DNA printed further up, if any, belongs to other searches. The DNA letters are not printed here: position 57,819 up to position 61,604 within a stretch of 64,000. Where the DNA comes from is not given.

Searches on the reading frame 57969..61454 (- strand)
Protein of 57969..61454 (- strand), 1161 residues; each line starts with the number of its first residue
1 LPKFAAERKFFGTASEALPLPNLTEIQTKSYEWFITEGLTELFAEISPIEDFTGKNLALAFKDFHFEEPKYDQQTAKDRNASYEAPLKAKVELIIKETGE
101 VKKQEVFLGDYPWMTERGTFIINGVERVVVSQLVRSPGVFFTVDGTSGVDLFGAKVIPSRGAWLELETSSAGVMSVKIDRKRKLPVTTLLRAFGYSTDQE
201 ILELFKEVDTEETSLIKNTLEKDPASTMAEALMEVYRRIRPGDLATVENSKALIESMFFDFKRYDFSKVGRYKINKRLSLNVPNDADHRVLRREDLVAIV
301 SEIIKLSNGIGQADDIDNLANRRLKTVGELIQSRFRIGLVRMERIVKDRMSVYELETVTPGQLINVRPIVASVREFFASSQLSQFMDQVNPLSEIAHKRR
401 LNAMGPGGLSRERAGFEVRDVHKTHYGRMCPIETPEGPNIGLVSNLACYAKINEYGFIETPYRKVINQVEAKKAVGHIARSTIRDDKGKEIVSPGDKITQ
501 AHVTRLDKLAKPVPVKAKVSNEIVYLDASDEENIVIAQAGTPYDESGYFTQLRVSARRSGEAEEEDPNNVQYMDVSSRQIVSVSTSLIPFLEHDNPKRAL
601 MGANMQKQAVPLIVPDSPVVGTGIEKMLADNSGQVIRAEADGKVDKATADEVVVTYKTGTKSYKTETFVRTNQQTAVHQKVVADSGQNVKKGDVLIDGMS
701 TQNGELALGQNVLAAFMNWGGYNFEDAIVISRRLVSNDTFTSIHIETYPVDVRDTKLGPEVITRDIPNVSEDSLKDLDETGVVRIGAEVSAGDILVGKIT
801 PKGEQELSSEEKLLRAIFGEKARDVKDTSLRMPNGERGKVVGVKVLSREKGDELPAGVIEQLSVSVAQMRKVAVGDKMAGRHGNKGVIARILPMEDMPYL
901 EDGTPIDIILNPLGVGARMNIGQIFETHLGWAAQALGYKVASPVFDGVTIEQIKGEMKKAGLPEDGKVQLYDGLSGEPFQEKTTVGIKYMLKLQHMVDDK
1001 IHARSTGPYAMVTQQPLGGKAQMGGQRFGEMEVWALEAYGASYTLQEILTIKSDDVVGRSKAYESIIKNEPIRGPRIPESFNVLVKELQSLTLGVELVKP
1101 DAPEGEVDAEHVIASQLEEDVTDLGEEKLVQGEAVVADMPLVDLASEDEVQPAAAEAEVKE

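Call 77: search_protein_families(library=ncbifam, proteins=[window:57969-61454:-], max_evalue=0.00001)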
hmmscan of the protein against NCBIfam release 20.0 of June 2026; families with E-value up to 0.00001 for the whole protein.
window:57969-61454:- (1161 aa): 7 families
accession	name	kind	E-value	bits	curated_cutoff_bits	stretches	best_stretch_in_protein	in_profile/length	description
TIGR02013.1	rpoB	equivalog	0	1571.7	801.15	4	515-849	550-892/1238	DNA-directed RNA polymerase subunit beta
NF001616.1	PRK00405.1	equivalog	0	1569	896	2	516-1098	492-1095/1096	DNA-directed RNA polymerase subunit beta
NF007172.0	PRK09603.1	equivalog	0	1052.3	5372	5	515-849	609-947/2890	DNA-directed RNA polymerase subunit beta/beta'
NF011417.0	PRK14844.1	equivalog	0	1028.1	4632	5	215-472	367-622/2839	DNA-directed RNA polymerase subunit beta/beta'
NF006335.0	PRK08565.1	equivalog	1.5e-129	433.4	1402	3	708-1055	713-1051/1116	DNA-directed RNA polymerase subunit B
TIGR03670.1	rpoB_arch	equivalog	2.7e-80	270.3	811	2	707-1056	196-536/599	DNA-directed RNA polymerase subunit B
NF007175.0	PRK09606.1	equivalog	1.9e-42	145.4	355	1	117-473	144-490/496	DNA-directed RNA polymerase subunit B''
